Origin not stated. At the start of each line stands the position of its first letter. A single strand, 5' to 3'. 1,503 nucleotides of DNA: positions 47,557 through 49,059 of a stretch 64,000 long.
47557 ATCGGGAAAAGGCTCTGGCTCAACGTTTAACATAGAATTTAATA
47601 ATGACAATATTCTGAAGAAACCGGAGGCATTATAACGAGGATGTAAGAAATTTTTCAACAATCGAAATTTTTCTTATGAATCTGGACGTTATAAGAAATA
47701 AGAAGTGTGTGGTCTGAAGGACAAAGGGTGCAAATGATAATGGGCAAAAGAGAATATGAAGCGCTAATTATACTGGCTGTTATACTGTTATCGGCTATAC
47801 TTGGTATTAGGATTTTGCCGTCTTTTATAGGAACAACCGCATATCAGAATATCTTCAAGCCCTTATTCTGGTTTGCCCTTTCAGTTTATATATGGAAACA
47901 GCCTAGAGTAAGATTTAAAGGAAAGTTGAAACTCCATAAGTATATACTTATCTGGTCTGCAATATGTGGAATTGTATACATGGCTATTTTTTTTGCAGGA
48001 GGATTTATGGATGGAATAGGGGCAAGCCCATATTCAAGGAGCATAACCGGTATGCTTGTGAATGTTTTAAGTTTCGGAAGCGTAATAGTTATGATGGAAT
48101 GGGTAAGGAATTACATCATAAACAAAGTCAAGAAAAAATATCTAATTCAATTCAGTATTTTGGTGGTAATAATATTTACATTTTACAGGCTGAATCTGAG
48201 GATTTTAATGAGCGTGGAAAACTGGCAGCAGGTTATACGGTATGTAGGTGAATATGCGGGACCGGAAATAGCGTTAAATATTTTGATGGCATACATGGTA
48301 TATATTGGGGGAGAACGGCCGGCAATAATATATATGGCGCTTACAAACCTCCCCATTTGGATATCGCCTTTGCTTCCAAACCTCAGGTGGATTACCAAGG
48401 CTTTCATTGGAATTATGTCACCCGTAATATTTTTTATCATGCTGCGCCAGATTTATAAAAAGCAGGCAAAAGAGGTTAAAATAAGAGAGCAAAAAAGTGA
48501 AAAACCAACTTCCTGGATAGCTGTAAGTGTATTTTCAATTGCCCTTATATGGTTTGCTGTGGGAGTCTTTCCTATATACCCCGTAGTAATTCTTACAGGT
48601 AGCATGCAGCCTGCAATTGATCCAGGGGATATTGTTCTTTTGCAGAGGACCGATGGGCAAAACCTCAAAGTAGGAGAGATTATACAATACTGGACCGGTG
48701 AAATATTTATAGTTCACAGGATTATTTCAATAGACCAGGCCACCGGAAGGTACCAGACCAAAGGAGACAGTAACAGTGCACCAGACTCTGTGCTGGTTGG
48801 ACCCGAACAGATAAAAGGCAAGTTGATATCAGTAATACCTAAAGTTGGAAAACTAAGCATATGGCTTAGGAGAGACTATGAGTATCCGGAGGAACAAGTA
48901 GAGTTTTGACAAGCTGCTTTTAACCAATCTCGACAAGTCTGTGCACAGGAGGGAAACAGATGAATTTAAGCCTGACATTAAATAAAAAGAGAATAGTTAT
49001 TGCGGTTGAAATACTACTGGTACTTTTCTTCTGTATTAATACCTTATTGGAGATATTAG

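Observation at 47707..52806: SipW-type peptidase, bitopic membrane protein, three TasA/camelysin-like paralogs and an anchored heptad-repeat protein: candidate undescribed extracellular fibre system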

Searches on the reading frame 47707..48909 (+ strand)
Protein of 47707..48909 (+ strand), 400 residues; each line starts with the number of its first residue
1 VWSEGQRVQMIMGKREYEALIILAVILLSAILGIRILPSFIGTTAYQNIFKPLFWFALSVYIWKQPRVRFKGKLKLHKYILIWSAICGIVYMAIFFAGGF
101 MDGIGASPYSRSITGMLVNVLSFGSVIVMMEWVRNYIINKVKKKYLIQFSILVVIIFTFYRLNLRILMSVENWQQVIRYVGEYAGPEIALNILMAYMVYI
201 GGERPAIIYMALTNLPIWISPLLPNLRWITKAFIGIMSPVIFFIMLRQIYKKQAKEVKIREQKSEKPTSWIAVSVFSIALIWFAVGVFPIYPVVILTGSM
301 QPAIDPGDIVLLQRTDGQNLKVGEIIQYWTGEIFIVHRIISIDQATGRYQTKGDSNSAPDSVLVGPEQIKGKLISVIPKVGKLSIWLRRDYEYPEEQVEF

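Call 3: search_protein_families(library=pfam, proteins=[window:47707-48909:+], max_evalue=1)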
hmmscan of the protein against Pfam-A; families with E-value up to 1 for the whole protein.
window:47707-48909:+ (400 aa): 1 family
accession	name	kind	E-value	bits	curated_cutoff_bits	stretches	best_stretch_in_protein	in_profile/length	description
PF10502.14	Peptidase_S26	-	0.0013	19.2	22.9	1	272-326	5-61/168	Signal peptidase, peptidase S26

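Call 4: search_protein_families(library=ncbifam, proteins=[window:47707-48909:+], max_evalue=1)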
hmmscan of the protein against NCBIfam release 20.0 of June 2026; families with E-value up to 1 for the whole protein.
window:47707-48909:+ (400 aa): 5 families
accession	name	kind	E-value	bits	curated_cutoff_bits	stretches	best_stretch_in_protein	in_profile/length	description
TIGR02228.1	sigpep_I_arch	equivalog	1.8e-19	70.1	51.85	1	283-381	23-127/158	signal peptidase I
NF046067.1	SigPepSipWBacil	equivalog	8.5e-13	48.3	190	1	294-381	42-134/189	signal peptidase I SipW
TIGR02227.1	sigpep_I_bact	equivalog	4.6e-06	26.6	47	1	275-342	5-77/162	signal peptidase I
TIGR02754.1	sod_Ni_protease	equivalog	0.0064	16.9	63.25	1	298-364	6-76/90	nickel-type superoxide dismutase maturation protease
NF008114.0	PRK10861.1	equivalog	0.012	15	277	1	253-313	44-105/324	signal peptidase I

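Call 16: find_encoding_contigs(protein=window:47707-48909:+, flank=10000, max_places=4)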
Protein window:47707-48909:+ (400 aa): no gene with exactly this product is on record in the collection.

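Call 20: find_homologous_proteins(query=window:47707-48909:+, max_evalue=0.001)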
Query window:47707-48909:+ (400 aa): 171 proteins with E <= 0.001 among 3684 candidates; the best 120 are listed.
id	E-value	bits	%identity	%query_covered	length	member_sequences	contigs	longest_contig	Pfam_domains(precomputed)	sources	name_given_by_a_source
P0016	1.0e-251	853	100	97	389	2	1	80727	-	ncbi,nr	ncbi:MAG TPA: signal peptidase I [Clostridiaceae bacterium]|nr:signal peptidase I [Clostridiaceae ba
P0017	7.1e-200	682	77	98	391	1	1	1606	-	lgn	-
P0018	1.5e-191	655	74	97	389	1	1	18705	PF10502.15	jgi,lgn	jgi:signal peptidase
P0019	2.3e-183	628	68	97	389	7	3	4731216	-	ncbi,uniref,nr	ncbi:signal peptidase I [Clostridium thermosuccinogenes]|uniref:Signal peptidase I n=1 Tax=Clostridi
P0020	5.8e-176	603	65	97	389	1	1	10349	-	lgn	-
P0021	1.6e-174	598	63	98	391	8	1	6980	PF10502.15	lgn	-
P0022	2.6e-170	585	60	97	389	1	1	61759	-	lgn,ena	-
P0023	2.0e-169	582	61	97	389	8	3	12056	-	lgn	-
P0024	8.4e-167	573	58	97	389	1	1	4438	-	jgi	-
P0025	1.2e-166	573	61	97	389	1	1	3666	-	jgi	-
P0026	4.0e-166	571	61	97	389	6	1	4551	PF10502.15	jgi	jgi:signal peptidase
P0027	4.9e-166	571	59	97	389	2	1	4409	-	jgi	-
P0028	1.7e-165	569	61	97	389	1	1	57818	-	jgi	-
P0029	3.1e-165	568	58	97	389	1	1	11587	-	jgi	-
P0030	2.0e-164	565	62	97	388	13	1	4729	-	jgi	jgi:signal peptidase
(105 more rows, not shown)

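Call 23: find_related_loci(query=A1, collection=genome_contigs, flank=10000)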
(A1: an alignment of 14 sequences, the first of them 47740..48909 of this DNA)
Query A1 (389 aa) in genome_contigs; peptide patterns used: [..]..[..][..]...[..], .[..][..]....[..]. (x = any residue, [..] = any of these).
445 stretches matched a pattern; 346 encode a relative of the query (tblastn E <= 1e-3); the best 80 are kept; 80 distinct loci.
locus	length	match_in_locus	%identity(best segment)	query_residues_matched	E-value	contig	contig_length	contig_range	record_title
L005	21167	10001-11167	63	1-389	5e-180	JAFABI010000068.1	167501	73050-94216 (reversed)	MAG: Bacillota bacterium isolate OH_SBB_121 k127_487810, whole genome shotgun sequence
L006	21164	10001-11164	63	1-389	3e-171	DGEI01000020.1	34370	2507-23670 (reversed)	MAG TPA_asm: Firmicutes bacterium UBA3930 UBA3930_contig_6972, whole genome shotgun sequence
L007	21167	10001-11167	61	1-389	4e-170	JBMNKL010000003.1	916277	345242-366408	MAG: Acetivibrionales bacterium isolate SBF912LR0HQ0016 contig_37028, whole genome shotgun sequence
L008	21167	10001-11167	60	1-389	6e-166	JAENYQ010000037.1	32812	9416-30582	MAG: Desulfotomaculum sp. isolate BL5_bin.2 BL5_bin2_NODE_333_length_32812_cov_14.359984, whole genome shotgun sequence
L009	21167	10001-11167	60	1-389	2e-163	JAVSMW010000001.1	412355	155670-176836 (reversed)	MAG: Thermincola sp. isolate NRBC_bin_10V2 Thermincola_NRBC_Contig_01, whole genome shotgun sequence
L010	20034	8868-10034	59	1-389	2e-160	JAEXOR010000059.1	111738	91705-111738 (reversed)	MAG: Bacillota bacterium isolate OH_HBrB_152 k127_2116362, whole genome shotgun sequence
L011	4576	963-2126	55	1-389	8e-156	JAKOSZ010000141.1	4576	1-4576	MAG: Bacillota bacterium isolate all_metabat.193_sub k201_851389, whole genome shotgun sequence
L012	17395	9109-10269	61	1-389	8e-151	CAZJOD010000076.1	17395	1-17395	MAG TPA_asm: uncultured Clostridiaceae bacterium isolate SRP241326_co2_352 genome assembly, contig: NODE_4457_length_173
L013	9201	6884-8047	59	1-389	3e-152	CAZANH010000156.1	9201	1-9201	MAG TPA_asm: uncultured Eubacteriales bacterium isolate SRP067234_co1_28 genome assembly, contig: k99_615131, whole geno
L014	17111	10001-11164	54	1-389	5e-144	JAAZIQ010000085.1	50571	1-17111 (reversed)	MAG: Bacillota bacterium isolate AS20ysBPTH_65 100400_AS20, whole genome shotgun sequence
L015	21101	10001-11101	58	1-367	3e-144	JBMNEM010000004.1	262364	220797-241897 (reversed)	MAG: Dethiobacteria bacterium isolate SBF912LR0HQ0129 contig_31757, whole genome shotgun sequence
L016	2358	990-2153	54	1-389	1e-147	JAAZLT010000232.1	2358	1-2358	MAG: Clostridiales bacterium isolate AS23ysBPME_249 250154_AS23, whole genome shotgun sequence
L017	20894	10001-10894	60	91-389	3e-124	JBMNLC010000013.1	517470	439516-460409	MAG: Clostridia bacterium isolate SBF912LR0HQ0075 contig_7054, whole genome shotgun sequence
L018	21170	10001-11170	58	1-389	8e-160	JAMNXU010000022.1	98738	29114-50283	MAG: Bacillota bacterium isolate Bin_1 Bin_1_scaffold_222, whole genome shotgun sequence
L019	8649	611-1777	39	10-389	3e-95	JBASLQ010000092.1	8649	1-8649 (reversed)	MAG: Sedimentibacter sp. isolate MFD12109_ilm_asm_bin60 k127_119389, whole genome shotgun sequence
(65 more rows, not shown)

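Call 69: search_protein_families(library=pfam, proteins=[L005:5819-6886:+, L006:5079-6740:+, L007:6071-6937:+, L009:5283-6929:+, L012:3222-4310:+, L014:6391-7071:+, L015:4547-6214:-, L017:5256-6107:+, L018:5906-6508:+], max_evalue=0.001)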
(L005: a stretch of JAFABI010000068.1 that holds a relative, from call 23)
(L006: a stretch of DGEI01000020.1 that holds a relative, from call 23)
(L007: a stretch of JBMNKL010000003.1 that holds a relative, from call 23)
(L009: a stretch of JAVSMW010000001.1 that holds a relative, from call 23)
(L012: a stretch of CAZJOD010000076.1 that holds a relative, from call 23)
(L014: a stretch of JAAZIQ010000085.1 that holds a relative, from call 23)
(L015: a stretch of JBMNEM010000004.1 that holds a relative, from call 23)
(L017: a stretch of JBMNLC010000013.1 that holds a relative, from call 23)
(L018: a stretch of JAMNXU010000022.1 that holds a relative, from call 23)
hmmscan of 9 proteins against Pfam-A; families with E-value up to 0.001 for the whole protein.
L005:5819-6886:+ (355 aa): 2 families
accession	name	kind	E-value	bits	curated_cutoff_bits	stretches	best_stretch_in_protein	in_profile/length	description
PF13487.12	HD_5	-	1.2e-27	97.2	27.2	1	141-277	26-164/170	HD domain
PF01966.28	HD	-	1.4e-18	67.7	22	1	129-251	1-115/116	HD domain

L006:5079-6740:+ (553 aa): 1 family
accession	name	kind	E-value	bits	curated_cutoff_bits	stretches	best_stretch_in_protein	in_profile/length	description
PF01229.23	Glyco_hydro_39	-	3.4e-56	191.4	26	1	78-516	60-456/472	Glycosyl hydrolases family 39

L007:6071-6937:+ (288 aa): 2 families
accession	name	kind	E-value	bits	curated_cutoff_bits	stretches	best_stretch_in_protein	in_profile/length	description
PF01609.27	DDE_Tnp_1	-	4.5e-16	59.6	23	1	30-268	20-198/200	Transposase DDE domain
PF13751.12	DDE_Tnp_1_6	-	7e-07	30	25.1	1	188-268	29-119/125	Transposase DDE domain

L009:5283-6929:+ (548 aa): 3 families
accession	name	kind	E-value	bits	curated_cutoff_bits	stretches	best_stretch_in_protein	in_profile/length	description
PF07508.19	Recombinase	-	6.9e-24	84.5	21.1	1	191-302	5-102/102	Recombinase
PF00239.26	Resolvase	-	7.3e-20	72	23.3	1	13-157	4-144/145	Resolvase, N terminal domain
PF13408.12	Zn_ribbon_recom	-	3.4e-08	34.2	25.3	1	316-379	1-57/58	Recombinase zinc beta ribbon domain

L012:3222-4310:+ (362 aa): 5 families
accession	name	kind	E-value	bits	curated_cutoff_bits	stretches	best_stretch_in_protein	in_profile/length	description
PF00534.26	Glycos_transf_1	-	3.5e-38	131.3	26.4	1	168-338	3-171/172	Glycosyl transferases group 1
PF13692.12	Glyco_trans_1_4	-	1.7e-27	96.9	27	1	181-325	2-142/142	Glycosyl transferases group 1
PF13439.12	Glyco_transf_4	-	5.5e-14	53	28.5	1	42-157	55-169/170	Glycosyltransferase Family 4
PF13524.12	Glyco_trans_1_2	-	4.6e-07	30.3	25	1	199-353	6-142/144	Glycosyl transferase-like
PF13477.12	Glyco_trans_4_2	-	0.0007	20.2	23.4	0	21-95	43-114/139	Glycosyl transferase 4-like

L014:6391-7071:+ (226 aa): 1 family
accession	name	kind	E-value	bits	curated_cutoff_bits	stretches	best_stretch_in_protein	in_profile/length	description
PF00912.28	Transgly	-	8.8e-67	224.4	27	1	53-219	11-177/178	Transglycosylase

L015:4547-6214:- (555 aa): 6 families
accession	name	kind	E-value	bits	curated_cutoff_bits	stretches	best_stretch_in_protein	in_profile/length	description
PF13487.12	HD_5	-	6.7e-42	143.6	27.2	1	376-537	6-170/170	HD domain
PF00990.26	GGDEF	-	4.6e-34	117.9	23.8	1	213-359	2-156/161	Diguanylate cyclase, GGDEF domain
PF08448.16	PAS_4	-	3.9e-22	79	23.1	1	95-202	2-109/110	PAS fold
PF01966.28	HD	-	9.1e-21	74.7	22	1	386-506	3-116/116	HD domain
PF00989.32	PAS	-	2.4e-10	40.9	22.6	1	90-198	3-113/113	PAS fold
PF13426.13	PAS_9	-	2.6e-10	40.9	27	1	99-200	2-103/103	PAS domain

L017:5256-6107:+ (283 aa): 4 families
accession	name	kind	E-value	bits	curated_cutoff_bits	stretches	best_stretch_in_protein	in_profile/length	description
PF13344.12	Hydrolase_6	-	2.4e-27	95.4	27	1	30-128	2-100/101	Haloacid dehalogenase-like hydrolase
PF13242.12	Hydrolase_like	-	1.2e-21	76.8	22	1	201-274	2-75/75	HAD-hyrolase-like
PF00702.32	Hydrolase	-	6.8e-18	66.2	26.4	1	30-239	5-189/191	haloacid dehalogenase-like hydrolase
PF13419.12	HAD_2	-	5.7e-09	36.8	23.8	1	188-246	120-177/178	Haloacid dehalogenase-like hydrolase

L018:5906-6508:+ (200 aa): 4 families
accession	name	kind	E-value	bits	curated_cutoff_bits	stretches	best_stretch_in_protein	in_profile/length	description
PF02915.23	Rubrerythrin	-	1.3e-30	106.9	22.8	1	14-147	1-136/137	Rubrerythrin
PF21349.2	RUBY_RBDX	-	2.9e-14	52.6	26.5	1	165-194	1-30/30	Rubrerythrin, rubredoxin-like domain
PF00210.30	Ferritin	-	1.6e-08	35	24.5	1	15-152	3-140/142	Ferritin-like domain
PF23458.2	DUF7130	-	2.9e-05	24.3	35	1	149-193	39-83/89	Domain of unknown function (DUF7130)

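Call 76: search_solved_structures(query=A1, max_evalue=10, show_alignments=1)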
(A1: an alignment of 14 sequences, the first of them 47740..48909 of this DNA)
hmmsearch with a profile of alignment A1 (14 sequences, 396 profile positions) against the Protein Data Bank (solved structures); distinct sequences matched with E-value up to 10: 6.
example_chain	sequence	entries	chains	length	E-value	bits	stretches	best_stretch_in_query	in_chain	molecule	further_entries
7p2q_A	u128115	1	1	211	7.1e-18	67.7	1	267-385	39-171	Signal peptidase complex catalytic subunit SEC11C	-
7p2p_A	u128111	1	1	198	7.7e-18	67.6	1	269-385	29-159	Signal peptidase complex catalytic subunit SEC11A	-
9rjb_A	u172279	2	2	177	3.8e-17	65.3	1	269-385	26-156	Signal peptidase complex catalytic subunit SEC11A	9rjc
4n31_A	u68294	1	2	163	0.42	12.5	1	288-345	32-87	SipA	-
4nv4_A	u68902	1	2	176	1.5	10.6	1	293-337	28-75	Signal peptidase I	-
7w78_B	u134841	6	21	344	4.3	9.1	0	75-103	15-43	Putative ABC transport system integral membrane protein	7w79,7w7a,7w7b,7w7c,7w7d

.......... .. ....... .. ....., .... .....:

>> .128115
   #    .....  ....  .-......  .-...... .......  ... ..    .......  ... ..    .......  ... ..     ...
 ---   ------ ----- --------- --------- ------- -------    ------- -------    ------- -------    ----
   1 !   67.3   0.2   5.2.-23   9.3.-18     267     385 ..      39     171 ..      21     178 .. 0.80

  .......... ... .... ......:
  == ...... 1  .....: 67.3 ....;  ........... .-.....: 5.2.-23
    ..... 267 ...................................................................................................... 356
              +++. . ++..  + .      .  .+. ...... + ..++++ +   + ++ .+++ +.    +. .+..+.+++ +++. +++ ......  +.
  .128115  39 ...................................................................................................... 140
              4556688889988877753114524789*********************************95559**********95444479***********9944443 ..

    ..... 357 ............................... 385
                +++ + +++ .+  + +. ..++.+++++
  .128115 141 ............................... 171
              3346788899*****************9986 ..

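Call 80: find_encoding_contigs(protein=P0019, flank=8000, max_places=1)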
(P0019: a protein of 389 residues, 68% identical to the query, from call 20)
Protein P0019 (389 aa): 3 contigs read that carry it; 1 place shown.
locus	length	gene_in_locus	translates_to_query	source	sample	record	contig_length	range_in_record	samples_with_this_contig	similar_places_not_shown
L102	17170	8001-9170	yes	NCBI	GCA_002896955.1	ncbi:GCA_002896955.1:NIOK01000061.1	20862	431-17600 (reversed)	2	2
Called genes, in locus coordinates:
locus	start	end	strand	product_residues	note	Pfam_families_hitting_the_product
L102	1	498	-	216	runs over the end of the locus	PF06971:Put_DNA-bind_N, PF02629:CoA_binding, PF01408:GFO_IDH_MocA (weak)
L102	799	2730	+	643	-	PF00005:ABC_tran, PF00931:NB-ARC (faint), PF02463:SMC_N (weak), PF03193:RsgA_GTPase (faint), PF13304:AAA_21 (weak), PF12848:ABC_tran_Xtn, PF00005:ABC_tran, PF16326:ABC_tran_CTD (weak), +5 more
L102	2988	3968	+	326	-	PF00579:tRNA-synt_1b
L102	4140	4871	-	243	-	PF01520:Amidase_3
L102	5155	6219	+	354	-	PF00437:T2SSE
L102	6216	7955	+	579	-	PF07730:HisKA_3, PF02518:HATPase_c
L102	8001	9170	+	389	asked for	-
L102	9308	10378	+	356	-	PF17231:DUF5305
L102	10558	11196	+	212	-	-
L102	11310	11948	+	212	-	-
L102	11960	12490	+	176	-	-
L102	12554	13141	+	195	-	-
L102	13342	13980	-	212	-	PF00072:Response_reg, PF00196:GerE, PF08281:Sigma70_r4_2 (faint)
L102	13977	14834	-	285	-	-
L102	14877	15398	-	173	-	-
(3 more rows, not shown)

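Call 81: find_encoding_contigs(protein=P0016, flank=3000, max_places=1)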
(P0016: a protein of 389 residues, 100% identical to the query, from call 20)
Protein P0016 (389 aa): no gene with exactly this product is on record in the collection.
